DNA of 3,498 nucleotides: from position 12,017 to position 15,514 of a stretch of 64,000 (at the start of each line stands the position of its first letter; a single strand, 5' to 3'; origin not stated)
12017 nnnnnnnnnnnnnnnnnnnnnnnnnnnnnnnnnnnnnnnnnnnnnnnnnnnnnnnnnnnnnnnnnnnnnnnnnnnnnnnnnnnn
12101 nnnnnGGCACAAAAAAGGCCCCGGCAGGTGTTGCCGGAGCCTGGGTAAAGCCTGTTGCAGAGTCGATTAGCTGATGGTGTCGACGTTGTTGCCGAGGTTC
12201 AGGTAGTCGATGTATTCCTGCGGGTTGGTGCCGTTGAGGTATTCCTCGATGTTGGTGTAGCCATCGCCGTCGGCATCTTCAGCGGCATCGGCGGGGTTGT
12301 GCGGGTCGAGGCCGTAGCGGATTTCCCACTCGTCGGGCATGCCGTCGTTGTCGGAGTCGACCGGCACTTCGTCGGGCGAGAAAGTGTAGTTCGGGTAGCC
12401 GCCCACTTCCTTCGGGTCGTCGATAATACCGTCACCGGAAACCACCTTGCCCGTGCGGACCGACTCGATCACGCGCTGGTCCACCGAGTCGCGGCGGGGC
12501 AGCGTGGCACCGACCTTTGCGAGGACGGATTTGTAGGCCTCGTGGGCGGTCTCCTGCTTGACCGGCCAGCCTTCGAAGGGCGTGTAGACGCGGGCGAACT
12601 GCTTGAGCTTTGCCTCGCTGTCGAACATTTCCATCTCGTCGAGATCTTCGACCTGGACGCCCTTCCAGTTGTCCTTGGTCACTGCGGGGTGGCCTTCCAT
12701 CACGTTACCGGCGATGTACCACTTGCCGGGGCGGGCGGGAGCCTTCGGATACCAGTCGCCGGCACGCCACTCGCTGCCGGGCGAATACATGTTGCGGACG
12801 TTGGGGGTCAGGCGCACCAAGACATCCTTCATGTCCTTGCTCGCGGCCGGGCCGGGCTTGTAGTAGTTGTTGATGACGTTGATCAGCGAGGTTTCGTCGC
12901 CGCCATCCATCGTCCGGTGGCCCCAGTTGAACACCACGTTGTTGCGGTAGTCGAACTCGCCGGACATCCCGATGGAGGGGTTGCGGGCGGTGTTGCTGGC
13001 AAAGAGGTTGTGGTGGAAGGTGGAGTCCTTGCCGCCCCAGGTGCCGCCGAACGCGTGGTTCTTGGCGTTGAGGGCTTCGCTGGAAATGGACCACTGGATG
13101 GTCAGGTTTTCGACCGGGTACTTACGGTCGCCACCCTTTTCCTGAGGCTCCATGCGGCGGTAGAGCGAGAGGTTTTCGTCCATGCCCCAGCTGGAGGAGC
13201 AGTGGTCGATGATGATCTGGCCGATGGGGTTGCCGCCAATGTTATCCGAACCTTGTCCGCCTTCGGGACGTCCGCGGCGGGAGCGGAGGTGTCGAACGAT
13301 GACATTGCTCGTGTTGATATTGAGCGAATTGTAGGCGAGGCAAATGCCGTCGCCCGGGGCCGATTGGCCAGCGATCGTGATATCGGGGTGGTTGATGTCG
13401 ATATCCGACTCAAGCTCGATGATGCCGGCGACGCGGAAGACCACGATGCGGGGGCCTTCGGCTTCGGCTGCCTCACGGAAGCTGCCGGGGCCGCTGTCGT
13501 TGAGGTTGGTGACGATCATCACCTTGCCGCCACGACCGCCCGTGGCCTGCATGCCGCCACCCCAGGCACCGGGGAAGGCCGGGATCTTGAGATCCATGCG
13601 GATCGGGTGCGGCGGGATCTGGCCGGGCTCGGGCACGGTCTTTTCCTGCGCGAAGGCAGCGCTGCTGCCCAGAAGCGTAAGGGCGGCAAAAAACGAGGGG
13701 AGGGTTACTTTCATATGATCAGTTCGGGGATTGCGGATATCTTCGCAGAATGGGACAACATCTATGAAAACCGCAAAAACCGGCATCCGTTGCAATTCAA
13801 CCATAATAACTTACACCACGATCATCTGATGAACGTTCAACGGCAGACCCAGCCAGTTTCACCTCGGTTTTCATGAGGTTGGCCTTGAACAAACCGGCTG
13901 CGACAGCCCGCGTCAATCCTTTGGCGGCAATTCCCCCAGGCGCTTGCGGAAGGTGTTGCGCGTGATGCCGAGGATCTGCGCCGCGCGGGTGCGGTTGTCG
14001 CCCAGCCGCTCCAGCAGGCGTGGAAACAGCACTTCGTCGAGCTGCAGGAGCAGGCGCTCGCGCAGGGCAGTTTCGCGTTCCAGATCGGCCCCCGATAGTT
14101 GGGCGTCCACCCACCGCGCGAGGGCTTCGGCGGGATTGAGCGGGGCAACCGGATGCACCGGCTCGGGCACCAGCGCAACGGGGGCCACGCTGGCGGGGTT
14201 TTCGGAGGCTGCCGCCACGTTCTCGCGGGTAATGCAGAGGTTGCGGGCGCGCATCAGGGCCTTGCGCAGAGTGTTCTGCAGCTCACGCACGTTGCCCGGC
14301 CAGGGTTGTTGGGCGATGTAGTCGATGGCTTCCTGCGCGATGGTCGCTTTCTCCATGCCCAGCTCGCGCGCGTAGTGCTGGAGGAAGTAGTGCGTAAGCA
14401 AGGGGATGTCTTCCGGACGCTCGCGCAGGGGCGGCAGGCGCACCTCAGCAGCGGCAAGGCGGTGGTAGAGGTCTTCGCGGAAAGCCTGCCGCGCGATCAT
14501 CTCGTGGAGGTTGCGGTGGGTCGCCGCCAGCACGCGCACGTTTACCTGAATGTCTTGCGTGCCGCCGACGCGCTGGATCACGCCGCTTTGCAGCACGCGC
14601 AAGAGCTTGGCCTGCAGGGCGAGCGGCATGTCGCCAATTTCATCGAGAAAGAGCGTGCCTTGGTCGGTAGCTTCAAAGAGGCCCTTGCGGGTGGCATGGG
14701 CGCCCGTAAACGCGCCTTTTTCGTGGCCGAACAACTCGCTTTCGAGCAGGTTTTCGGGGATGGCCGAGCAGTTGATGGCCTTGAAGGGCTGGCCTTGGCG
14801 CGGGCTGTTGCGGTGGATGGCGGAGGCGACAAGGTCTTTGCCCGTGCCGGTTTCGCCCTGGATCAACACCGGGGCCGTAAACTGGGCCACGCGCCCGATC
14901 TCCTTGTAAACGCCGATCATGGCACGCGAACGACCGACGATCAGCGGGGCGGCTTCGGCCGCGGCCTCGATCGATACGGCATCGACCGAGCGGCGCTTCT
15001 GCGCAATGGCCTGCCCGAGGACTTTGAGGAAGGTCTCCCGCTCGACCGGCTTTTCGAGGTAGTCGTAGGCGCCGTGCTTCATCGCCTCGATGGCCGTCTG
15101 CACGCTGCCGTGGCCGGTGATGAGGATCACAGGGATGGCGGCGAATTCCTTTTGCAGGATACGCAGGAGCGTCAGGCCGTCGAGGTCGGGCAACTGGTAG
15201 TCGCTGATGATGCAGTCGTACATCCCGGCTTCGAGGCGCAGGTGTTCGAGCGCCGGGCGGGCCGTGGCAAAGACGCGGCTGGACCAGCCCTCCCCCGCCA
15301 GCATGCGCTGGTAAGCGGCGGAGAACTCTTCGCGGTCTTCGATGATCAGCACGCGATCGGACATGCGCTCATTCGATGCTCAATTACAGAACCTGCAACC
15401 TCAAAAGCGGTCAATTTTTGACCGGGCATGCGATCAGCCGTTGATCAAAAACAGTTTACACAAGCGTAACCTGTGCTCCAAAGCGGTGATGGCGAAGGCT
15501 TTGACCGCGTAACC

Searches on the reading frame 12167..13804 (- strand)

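Call 3: search_protein_families(library=pfam, proteins=[window:12167-13804:-], max_evalue=0.01)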
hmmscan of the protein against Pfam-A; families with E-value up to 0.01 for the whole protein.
window:12167-13804:- (545 aa): 2 families
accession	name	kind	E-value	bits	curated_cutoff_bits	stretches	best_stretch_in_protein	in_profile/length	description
PF18884.5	TSP3_bac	-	5.4e-09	36.2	25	1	483-504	1-22/22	Bacterial TSP3 repeat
PF00544.25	Pectate_lyase_4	-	0.0078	16.3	24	0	143-291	38-188/211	Pectate lyase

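Call 4: search_protein_families(library=ncbifam, proteins=[window:12167-13804:-], max_evalue=0.01)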
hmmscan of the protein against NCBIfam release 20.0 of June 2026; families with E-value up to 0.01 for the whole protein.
window:12167-13804:- (545 aa): 3 families
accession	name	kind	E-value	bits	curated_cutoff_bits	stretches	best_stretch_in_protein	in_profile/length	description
NF041900.1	pec_ly_PelZ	equivalog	1.3e-37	129.6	840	1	75-295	26-254/422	pectate lyase PelZ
NF047639.1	throspo3_MtsD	equivalog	4.6e-08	31.7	800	1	481-529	480-528/651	cell-cell cohesion protein MtsD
NF042425.1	Amuc_1099_fam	equivalog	5.8e-08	32.7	50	1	487-531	106-150/321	Amuc_1099 family pilus-like system protein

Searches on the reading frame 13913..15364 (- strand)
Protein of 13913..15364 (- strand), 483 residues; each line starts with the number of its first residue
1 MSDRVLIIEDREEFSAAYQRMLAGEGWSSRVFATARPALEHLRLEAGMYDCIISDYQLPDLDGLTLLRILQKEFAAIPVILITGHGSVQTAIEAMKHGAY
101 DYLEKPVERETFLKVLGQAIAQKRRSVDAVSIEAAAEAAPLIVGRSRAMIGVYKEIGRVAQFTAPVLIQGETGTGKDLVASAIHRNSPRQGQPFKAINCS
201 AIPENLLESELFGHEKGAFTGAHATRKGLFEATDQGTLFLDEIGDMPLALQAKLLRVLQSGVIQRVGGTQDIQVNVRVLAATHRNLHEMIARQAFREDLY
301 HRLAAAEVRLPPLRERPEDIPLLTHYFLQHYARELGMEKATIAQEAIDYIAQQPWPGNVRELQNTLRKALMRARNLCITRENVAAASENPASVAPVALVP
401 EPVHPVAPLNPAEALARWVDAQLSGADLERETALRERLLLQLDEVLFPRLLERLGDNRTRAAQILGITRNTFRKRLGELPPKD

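Call 3: search_protein_families(library=pfam, proteins=[window:13913-15364:-], max_evalue=0.01)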
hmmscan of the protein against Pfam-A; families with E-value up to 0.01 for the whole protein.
window:13913-15364:- (483 aa): 10 families
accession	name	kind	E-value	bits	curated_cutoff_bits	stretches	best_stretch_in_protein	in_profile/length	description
PF00158.32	Sigma54_activat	-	4.1e-71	238.5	20.2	1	142-308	1-167/168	Sigma-54 interaction domain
PF14532.12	Sigma54_activ_2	-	1.6e-24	87.2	25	1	143-313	1-138/138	Sigma-54 interaction domain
PF00072.30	Response_reg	-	8.2e-24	84.4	30.2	1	5-115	1-109/111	Response regulator receiver domain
PF25601.1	AAA_lid_14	-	1.3e-20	73.4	27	1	314-387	1-74/87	AAA+ ATPase lid domain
PF02954.25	HTH_8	-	3.1e-06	27.2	22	1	451-478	14-41/42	Bacterial regulatory protein, Fis family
PF07728.20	AAA_5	-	2.8e-05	24.6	22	1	165-285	1-124/139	AAA domain (dynein-related subfamily)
PF00004.35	AAA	-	0.00025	21.9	21.2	1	166-294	1-118/131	ATPase family associated with various cellular activities (AAA)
PF07724.20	AAA_2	-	0.00053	20.5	27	1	166-273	6-113/166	AAA domain (Cdc48 subfamily)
PF20432.4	Xre-like-HTH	-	0.0083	16.8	25.8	0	431-479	3-50/63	Antitoxin Xre-like helix-turn-helix domain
PF13191.12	AAA_16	-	0.0086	17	32.6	0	143-218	3-85/167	AAA ATPase domain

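Call 4: search_protein_families(library=ncbifam, proteins=[window:13913-15364:-], max_evalue=0.01)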
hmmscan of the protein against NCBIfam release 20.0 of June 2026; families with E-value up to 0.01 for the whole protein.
window:13913-15364:- (483 aa): 113 families (the best 25 are shown)
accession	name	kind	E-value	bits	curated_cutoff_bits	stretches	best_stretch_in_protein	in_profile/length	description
TIGR01818.1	ntrC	equivalog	3.4e-130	434.9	558.6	1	5-479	1-463/463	nitrogen regulation protein NR(I)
NF008176.1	PRK10923.1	equivalog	7.5e-117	390.8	620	1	4-479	5-466/469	nitrogen regulation protein NR(I)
NF008469.0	PRK11361.1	equivalog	8.8e-113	377.4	714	1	3-391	5-394/461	acetoacetate metabolism transcriptional regulator AtoC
TIGR02915.1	PEP_resp_reg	equivalog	1.6e-106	356.8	502.6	1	62-388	59-387/445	PEP-CTERM-box response regulator transcription factor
TIGR01817.1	nifA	equivalog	9.8e-105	351.3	528.85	1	128-468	184-516/534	nif-specific transcriptional activator NifA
NF041946.1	LuxO_transreg_Vib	equivalog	1.4e-101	340.6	800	1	8-383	2-376/463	quorum-sensing sigma-54 dependent transcriptional regulator LuxO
NF011695.0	PRK15115.1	equivalog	1.6e-99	333.7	763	1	5-388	9-383/445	two-component system response regulator GlrR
NF007689.0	PRK10365.1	equivalog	8.3e-99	331.3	760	1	5-373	8-372/441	sigma-54-dependent response regulator transcription factor ZraR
NF050807.1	TransRegFlbDCaul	equivalog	2.6e-98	329.9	750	1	25-477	23-436/454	sigma-54-dependent transcriptional regulator FlbD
NF051870.1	NAssimRespRegNtrX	equivalog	2.1e-97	326.9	600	1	4-374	3-369/452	nitrogen assimilation response regulator NtrX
NF003451.0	PRK05022.1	equivalog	2.4e-97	326.8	476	1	121-384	173-433/512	nitric oxide reductase transcriptional regulator NorR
NF041552.1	TF_PrdR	equivalog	4.4e-95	319.2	795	1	137-383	264-510/577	sigma-54 dependent transcriptional regulator PrdR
NF038308.1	RNA_repair_RtcR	equivalog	5.4e-92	309.3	650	1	91-471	126-503/530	RNA repair transcriptional activator RtcR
NF049963.1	RespRegFlgRCampy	domain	5.5e-87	292.4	750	1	37-383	33-377/429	fla regulon two-component system response regulator FlgR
TIGR02974.1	phageshock_pspF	equivalog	1.1e-83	281.3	443.55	1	142-476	1-333/336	phage shock protein operon transcriptional activator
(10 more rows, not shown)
